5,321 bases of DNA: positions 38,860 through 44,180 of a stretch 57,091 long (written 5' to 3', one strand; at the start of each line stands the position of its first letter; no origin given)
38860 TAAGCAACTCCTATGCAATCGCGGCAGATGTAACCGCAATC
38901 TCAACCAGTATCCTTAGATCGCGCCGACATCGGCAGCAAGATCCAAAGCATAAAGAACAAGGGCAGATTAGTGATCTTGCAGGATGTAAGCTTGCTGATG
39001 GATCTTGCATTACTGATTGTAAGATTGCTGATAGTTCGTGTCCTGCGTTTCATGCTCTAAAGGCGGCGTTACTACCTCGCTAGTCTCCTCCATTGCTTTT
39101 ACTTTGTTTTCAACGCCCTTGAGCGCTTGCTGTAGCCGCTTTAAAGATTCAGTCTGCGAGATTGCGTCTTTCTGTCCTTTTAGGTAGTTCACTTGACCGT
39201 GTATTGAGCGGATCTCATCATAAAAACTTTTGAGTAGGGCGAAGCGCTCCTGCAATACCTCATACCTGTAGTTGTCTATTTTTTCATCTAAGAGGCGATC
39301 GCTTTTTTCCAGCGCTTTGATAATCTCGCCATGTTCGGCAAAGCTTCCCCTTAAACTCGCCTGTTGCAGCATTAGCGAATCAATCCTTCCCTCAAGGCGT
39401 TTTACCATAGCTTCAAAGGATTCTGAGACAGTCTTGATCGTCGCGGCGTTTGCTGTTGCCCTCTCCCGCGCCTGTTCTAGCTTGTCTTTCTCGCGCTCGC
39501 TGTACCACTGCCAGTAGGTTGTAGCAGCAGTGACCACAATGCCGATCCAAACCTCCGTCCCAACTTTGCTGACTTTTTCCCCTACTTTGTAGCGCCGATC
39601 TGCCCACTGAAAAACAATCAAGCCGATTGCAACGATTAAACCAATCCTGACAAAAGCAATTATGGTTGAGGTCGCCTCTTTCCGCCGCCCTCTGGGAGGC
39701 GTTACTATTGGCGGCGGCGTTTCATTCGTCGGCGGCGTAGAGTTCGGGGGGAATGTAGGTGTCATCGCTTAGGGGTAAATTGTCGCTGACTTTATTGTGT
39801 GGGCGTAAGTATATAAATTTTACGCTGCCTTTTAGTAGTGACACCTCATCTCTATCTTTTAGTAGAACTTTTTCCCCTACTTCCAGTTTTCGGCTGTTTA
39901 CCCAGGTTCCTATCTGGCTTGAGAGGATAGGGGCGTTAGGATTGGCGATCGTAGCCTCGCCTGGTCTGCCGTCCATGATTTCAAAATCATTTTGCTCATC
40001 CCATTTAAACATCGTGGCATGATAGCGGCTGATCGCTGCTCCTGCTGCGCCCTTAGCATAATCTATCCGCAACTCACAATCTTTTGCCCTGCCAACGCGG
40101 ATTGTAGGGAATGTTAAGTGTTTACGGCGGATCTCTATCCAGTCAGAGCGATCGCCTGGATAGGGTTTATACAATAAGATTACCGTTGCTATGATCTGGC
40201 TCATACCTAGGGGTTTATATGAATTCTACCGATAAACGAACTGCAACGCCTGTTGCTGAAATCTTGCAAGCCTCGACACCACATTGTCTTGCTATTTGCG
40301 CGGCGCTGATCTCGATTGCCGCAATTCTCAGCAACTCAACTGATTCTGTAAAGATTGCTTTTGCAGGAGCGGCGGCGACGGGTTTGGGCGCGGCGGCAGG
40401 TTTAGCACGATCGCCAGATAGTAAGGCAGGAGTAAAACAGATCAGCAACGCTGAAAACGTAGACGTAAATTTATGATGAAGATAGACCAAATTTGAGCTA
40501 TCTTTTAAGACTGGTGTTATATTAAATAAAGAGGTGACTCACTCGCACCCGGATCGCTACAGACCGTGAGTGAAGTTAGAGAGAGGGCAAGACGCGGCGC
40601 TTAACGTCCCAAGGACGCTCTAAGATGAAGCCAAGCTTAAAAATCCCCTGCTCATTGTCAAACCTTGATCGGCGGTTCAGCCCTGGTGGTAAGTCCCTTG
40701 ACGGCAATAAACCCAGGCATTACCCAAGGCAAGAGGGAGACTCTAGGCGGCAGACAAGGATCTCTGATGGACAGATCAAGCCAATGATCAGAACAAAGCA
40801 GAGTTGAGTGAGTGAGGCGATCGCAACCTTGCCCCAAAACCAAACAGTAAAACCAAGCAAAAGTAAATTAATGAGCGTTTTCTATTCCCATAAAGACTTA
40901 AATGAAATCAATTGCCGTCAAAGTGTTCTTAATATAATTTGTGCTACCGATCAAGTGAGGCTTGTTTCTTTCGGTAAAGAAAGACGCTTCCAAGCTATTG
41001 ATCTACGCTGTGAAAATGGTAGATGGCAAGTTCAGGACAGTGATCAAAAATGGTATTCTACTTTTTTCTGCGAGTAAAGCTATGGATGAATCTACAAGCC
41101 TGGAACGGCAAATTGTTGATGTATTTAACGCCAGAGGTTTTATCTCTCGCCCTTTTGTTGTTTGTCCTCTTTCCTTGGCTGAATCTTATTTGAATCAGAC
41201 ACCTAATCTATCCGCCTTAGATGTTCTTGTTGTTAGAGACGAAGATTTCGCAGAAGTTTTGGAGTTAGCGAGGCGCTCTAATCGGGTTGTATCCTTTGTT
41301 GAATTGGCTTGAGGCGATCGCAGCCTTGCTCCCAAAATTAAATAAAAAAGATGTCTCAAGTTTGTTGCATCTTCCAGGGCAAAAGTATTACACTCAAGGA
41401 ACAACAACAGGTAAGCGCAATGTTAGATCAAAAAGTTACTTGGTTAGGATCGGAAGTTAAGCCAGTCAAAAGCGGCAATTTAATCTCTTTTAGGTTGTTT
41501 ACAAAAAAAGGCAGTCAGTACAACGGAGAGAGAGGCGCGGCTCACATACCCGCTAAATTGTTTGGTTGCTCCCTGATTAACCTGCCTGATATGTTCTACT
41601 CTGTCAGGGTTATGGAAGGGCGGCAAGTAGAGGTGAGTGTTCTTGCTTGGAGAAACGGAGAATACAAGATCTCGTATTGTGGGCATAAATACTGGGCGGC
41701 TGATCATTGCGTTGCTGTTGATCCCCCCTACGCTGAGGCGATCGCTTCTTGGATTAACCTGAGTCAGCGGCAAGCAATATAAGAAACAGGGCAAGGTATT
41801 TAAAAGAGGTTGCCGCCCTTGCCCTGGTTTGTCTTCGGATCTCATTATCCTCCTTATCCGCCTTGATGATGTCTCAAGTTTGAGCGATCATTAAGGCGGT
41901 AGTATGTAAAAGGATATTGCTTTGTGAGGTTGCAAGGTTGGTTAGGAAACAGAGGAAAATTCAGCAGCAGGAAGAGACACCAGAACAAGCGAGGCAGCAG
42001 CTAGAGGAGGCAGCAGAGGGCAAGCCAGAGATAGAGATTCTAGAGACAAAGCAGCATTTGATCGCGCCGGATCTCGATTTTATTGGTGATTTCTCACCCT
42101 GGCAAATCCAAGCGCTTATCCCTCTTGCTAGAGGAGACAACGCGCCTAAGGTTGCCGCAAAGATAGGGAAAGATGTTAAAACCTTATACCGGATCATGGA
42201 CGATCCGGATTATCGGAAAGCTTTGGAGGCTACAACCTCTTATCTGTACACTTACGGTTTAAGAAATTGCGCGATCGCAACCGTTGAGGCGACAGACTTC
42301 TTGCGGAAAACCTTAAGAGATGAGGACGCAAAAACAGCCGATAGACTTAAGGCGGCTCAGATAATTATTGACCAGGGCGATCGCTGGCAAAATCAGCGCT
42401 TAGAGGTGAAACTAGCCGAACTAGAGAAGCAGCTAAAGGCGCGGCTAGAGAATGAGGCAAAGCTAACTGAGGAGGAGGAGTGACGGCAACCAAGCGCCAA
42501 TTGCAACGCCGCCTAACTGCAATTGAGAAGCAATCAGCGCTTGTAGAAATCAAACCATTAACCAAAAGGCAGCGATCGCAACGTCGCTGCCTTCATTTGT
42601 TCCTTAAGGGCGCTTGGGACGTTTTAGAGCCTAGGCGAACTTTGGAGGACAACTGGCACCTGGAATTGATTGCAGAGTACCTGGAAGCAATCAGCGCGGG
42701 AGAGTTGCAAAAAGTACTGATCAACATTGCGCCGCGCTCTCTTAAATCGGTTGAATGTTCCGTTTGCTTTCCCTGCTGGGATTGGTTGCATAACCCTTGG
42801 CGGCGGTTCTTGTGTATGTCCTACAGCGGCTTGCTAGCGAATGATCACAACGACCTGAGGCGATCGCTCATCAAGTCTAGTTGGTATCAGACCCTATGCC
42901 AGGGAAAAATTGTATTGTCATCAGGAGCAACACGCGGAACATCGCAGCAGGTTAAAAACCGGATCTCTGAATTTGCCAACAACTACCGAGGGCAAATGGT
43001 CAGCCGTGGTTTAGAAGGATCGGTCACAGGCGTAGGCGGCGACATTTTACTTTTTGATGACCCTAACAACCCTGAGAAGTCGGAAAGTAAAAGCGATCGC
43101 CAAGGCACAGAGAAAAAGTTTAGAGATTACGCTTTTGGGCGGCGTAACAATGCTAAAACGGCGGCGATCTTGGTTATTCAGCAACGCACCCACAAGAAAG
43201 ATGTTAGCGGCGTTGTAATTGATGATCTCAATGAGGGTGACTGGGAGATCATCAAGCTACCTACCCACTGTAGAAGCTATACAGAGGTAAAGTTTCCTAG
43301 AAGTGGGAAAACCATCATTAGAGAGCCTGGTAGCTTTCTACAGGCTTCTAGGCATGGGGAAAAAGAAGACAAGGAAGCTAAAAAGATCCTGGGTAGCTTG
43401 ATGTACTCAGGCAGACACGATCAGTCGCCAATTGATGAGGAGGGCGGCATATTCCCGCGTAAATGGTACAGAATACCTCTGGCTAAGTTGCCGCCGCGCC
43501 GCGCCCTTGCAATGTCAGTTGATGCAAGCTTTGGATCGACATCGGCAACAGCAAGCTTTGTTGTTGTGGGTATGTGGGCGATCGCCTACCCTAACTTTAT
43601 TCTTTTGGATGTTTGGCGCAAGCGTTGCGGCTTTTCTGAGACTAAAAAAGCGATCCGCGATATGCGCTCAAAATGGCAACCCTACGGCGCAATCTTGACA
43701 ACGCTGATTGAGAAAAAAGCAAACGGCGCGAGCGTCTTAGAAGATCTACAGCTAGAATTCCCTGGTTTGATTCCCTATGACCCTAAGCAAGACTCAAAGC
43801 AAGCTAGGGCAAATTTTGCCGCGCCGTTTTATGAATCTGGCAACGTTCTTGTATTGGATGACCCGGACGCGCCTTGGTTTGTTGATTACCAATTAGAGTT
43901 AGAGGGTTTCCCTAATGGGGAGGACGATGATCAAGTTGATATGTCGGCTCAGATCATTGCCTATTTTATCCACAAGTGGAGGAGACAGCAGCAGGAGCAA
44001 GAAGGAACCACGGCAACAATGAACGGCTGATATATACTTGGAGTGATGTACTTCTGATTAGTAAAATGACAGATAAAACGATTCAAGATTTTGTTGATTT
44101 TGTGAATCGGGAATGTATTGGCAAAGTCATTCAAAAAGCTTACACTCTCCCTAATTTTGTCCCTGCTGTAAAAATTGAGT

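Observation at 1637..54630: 32 copies of a 26-bp quasi-palindrome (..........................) mark nearly every gene-block boundary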

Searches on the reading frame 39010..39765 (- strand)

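Call 10: search_protein_families(library=phrogs, proteins=[window:39010-39765:-], max_evalue=0.01)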
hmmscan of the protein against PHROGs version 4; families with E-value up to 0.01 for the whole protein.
window:39010-39765:- (251 aa): 3 families
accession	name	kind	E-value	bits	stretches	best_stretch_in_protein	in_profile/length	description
phrog_339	-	tail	0.0015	17.8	1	73-247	442-623/1123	tail length tape measure protein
phrog_10366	-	unknown function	0.0029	18.9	0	150-203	2-53/75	-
phrog_89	-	lysis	0.0042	18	0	73-140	7-71/143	Rz-like spanin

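Call 93: search_protein_families(library=pfam, proteins=[window:39010-39765:-], max_evalue=0.01)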
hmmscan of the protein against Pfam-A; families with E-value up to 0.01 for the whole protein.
window:39010-39765:- (251 aa): 1 family
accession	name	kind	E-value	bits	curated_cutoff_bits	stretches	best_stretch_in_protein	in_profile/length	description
PF23987.1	Phage_holin_10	-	0.007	16.8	27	0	34-91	3-51/52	Bacteriophage holin Pam3 gp28 family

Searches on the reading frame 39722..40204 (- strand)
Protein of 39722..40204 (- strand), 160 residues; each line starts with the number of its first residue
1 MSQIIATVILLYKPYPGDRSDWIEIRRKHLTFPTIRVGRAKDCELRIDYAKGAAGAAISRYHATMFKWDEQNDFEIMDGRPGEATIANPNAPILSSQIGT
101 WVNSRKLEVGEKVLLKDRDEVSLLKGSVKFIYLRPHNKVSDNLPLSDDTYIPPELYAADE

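Call 93: search_protein_families(library=pfam, proteins=[window:39722-40204:-], max_evalue=0.01)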
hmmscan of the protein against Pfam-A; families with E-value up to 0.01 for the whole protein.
window:39722-40204:- (160 aa): 1 family
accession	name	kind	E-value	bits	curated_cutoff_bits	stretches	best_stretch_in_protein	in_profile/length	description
PF00498.31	FHA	-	3e-11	44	20.7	1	35-123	1-66/67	FHA domain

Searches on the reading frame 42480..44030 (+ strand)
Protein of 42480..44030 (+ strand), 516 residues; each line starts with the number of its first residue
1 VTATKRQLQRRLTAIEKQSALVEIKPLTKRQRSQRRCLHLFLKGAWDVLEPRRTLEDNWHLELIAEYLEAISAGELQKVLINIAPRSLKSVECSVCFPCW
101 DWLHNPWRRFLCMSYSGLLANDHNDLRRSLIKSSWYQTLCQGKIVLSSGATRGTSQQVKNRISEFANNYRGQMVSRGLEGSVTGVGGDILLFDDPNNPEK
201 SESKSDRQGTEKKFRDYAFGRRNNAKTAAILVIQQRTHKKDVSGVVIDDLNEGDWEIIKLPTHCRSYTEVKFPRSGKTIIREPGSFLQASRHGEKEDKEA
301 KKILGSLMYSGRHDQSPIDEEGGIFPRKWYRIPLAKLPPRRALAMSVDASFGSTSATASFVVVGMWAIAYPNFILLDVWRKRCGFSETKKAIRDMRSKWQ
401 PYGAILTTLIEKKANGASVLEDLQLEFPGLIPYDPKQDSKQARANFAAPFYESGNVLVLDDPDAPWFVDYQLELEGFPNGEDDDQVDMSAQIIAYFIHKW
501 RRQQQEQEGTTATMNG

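Call 23: search_protein_families(library=phrogs, proteins=[window:42480-44030:+], max_evalue=0.01)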
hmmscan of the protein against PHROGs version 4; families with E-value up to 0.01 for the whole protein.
window:42480-44030:+ (516 aa): 4 families
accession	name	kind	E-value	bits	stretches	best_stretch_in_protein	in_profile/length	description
phrog_38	-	head and packaging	3.3e-69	235.3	1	34-504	264-711/760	terminase large subunit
phrog_4758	-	head and packaging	6.1e-35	121.7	1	27-262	10-235/243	terminase large subunit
phrog_5573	-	head and packaging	2.6e-24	87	1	280-503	20-241/250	terminase large subunit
phrog_12171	-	head and packaging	0.00018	22.5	1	438-492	40-91/110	terminase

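Call 24: find_homologous_proteins(query=window:42480-44030:+, max_evalue=1e-20)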
Query window:42480-44030:+ (516 aa): 106 proteins with E <= 1e-20 among 8000 candidates.
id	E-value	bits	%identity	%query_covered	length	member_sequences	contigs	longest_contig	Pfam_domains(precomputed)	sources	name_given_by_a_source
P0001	0.0e+0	1195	100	100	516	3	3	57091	PF17289.9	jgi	-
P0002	7.6e-281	950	79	99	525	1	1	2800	-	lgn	-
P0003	4.6e-268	908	74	100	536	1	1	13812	PF17289.9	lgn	-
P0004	6.3e-260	881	71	100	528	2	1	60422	PF17289.9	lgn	-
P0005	2.1e-247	840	70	100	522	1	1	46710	-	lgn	-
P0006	1.0e-231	788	65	99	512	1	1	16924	PF17289.9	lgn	-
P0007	6.1e-231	785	65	99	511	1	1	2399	PF17289.9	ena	-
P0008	3.6e-209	714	57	63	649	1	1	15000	PF17289.9,PF14890.12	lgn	-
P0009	1.4e-199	682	77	73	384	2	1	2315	-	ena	-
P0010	5.5e-192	657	60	95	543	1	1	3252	PF17289.9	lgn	-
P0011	4.2e-151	522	52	93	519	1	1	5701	PF17289.9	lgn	-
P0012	2.2e-138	480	48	95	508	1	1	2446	PF17289.9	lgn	-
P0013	4.2e-138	479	49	92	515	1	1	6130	PF17289.9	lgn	-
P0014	4.2e-130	453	45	98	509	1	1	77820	PF17289.9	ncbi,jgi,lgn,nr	ncbi:MAG: phage terminase large subunit [Brasilonema angustatum HA4187-MV1]|jgi:predicted phage term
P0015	5.9e-126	439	44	96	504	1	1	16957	PF17289.9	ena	-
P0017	9.0e-124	432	45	91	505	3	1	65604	-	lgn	-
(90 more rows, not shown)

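Call 25: find_encoding_contigs(protein=P0004, flank=10000, max_places=2)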
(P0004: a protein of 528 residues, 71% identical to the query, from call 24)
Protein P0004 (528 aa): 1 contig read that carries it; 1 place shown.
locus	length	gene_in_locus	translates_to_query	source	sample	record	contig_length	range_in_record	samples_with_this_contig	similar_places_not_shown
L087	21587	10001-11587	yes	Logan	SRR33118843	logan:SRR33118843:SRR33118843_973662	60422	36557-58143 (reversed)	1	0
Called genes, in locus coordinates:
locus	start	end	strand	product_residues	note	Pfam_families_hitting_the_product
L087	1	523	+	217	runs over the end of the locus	-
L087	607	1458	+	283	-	-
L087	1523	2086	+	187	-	-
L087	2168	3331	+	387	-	-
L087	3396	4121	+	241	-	-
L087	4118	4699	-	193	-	-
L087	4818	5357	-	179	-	PF00498:FHA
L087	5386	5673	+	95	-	-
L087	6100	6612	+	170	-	-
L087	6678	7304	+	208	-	-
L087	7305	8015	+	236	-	-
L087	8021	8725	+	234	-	-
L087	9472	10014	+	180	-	PF13384:HTH_23 (weak)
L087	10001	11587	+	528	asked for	PF17289:Terminase_6C (faint)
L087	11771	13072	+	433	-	PF01507:PAPS_reduct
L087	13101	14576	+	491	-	PF05133:SPP1_portal (faint)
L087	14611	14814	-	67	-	-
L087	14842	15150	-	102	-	-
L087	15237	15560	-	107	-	-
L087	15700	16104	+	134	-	-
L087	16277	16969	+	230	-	PF06810:Phage_scaffold (weak)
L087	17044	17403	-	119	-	-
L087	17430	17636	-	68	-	-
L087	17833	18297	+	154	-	-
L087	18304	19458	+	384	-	-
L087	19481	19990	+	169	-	-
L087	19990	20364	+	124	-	-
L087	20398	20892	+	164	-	-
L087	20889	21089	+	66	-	-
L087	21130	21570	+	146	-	PF05069:Phage_tail_S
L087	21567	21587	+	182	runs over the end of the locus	-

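Call 26: find_encoding_contigs(protein=P0005, flank=10000, max_places=2)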
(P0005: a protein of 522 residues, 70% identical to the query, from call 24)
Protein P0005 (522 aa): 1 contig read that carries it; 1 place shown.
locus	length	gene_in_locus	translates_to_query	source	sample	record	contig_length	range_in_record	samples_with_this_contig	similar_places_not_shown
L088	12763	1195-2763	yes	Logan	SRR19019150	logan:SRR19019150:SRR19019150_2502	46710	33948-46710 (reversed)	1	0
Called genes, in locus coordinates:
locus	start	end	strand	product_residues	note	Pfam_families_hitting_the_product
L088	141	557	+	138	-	PF00583:Acetyltransf_1, PF13508:Acetyltransf_7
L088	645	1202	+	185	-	-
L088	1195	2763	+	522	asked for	-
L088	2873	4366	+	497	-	-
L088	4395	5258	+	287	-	-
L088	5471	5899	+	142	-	-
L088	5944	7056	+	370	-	-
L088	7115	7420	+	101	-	-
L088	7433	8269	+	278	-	-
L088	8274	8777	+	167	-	-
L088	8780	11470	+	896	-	PF01551:Peptidase_M23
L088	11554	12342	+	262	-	-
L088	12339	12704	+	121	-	-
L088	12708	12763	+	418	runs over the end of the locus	-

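Call 27: find_encoding_contigs(protein=P0003, flank=10000, max_places=2)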
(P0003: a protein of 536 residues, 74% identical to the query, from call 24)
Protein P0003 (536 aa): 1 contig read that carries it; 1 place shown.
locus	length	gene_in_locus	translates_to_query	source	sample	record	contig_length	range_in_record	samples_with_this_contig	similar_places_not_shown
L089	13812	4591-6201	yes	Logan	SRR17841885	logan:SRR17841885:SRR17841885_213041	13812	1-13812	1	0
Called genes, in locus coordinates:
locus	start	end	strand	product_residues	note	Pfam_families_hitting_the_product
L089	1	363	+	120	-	?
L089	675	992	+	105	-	-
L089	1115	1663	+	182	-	-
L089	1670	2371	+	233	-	-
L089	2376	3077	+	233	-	-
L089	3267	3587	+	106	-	-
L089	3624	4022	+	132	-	PF00583:Acetyltransf_1, PF13508:Acetyltransf_7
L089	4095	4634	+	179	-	-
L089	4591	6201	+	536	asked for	PF17289:Terminase_6C (faint)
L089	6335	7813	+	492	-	PF05133:SPP1_portal (faint)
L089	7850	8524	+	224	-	PF06810:Phage_scaffold (weak)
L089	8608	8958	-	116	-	-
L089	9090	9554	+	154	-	-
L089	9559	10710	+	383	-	-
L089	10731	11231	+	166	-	-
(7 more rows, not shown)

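Call 29: search_dna_similar(query=window:42480-44030:+, collection=phages, mode=protein, max_rows=15)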
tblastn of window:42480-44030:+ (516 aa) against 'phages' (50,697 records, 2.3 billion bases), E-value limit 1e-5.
Records with a match: 1888; places in all: 1891; records where one place covers at least 80% of the query: 707.
Best place of each record, by identity: <60% 1888.
By first word of the organism name: Mycobacterium 476; Klebsiella 395; Microbacterium 218; Escherichia 148; Vibrio 80; Acinetobacter 51; Brucella 41; Bacteriophage 40; Xanthomonas 38; Gordonia 31; and 75 more.
By host as written in the record: Mycobacterium smegmatis mc2 155 335; Klebsiella pneumoniae 194; - 190; Microbacterium foliorum NRRL B-24224 SEA 101; Mycobacterium smegmatis mc#155 80; Microbacterium foliorum NRRL B-24224 66; Escherichia coli DSM 12242 43; Escherichia coli 30; and 371 more.
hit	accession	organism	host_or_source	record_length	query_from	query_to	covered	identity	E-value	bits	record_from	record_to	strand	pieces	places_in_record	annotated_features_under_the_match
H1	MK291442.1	Paracoccus phage vB_PkoS_Pkon1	Paracoccus kondratievae NCIMB 13773T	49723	21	497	92%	29.9%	2e-40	162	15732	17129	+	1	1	terminase large subunit | terminase small subunit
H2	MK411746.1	Arthrobacter phage Sonali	Arthrobacter globiformis B-2979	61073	61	493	84%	31.6%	3e-41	164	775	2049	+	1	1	2: terminase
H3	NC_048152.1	Arthrobacter phage Sonali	Arthrobacter globiformis B-2979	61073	61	493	84%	31.6%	3e-41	164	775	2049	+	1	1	2: terminase large subunit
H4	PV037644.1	Bacillus phage vB_BcM_CUBc25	Bacillus cereus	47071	60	516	89%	29.9%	2e-45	177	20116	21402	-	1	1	terminase large subunit | hypothetical protein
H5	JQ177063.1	Aeromonas phage vB_AsaM-56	Aeromonas salmonicida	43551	36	496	89%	29.1%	1e-46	180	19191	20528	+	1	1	putative TerL large-subunit terminase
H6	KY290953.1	Aeromonas phage 51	Aeromonas salmonicida HER1108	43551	36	496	89%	29.1%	1e-46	180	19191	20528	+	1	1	terminase large subunit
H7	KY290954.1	Aeromonas phage 56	Aeromonas salmonicida HER1084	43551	36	496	89%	29.1%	1e-46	180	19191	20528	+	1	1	terminase large subunit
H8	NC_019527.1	Aeromonas phage vB_AsaM-56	Aeromonas salmonicida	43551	36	496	89%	29.1%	1e-46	180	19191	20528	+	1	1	terminase large subunit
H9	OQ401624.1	Roseobacter phage CRP-902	Roseobacter sp. FZCC0083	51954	30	491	90%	28.8%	5e-55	205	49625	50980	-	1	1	terminase large subunit | terminase small subunit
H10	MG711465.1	Faecalibacterium phage FP_Brigit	Faecalibacterium prausnitzii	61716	60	496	85%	30.2%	5e-45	176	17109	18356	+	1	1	terminase large subunit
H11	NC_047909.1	Faecalibacterium phage FP_Brigit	Faecalibacterium prausnitzii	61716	60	496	85%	30.2%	5e-45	176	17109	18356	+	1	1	terminase large subunit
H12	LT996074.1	Bacteriophage sp.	-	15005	18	494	92%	27.6%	2e-33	140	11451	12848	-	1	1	record has no annotation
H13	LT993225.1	Bacteriophage sp.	-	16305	18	494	92%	27.6%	2e-33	140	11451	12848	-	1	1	record has no annotation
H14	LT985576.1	Bacteriophage sp.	-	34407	18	494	92%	27.6%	2e-33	140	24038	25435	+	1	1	record has no annotation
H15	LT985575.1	Bacteriophage sp.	-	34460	18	494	92%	27.6%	2e-33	140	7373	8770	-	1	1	record has no annotation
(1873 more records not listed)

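Call 30: find_encoding_contigs(protein=P0006, flank=10000, max_places=2)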
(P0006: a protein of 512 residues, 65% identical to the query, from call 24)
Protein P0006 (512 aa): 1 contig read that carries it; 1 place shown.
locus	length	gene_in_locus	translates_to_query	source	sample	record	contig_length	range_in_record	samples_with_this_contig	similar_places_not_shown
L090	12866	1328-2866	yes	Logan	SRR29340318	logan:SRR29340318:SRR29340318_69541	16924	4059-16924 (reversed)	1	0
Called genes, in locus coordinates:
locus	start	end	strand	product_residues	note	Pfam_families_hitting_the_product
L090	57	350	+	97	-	-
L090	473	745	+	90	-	-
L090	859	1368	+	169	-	-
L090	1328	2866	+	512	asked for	PF17289:Terminase_6C (weak)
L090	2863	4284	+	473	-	-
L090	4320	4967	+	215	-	-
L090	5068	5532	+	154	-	-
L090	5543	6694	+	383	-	-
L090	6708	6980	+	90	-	-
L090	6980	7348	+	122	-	-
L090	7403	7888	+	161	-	-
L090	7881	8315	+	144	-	PF05069:Phage_tail_S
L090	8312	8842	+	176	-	-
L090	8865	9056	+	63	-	-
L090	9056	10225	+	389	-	-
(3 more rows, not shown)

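Call 31: find_encoding_contigs(protein=P0017, flank=10000, max_places=2)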
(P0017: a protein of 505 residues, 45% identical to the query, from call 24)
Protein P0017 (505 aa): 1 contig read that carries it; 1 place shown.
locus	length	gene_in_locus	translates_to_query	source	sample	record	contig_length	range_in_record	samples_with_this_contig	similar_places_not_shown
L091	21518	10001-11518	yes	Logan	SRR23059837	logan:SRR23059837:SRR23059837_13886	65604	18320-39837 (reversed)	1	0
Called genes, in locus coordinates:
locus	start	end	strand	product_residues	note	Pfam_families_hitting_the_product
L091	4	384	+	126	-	-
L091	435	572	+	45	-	-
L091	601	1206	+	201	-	-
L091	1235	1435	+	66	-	-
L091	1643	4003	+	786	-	-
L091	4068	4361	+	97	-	-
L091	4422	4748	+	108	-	PF01047:MarR (weak)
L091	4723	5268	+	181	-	PF02195:ParB_N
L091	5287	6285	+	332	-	PF00145:DNA_methylase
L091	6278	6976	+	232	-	PF00891:Methyltransf_2 (weak), PF13847:Methyltransf_31 (weak), PF08241:Methyltransf_11, PF08242:Methyltransf_12, PF13649:Methyltransf_25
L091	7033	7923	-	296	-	-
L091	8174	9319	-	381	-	PF06067:DUF932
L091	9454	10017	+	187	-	PF01527:HTH_Tnp_1 (faint)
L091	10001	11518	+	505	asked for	-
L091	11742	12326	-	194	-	-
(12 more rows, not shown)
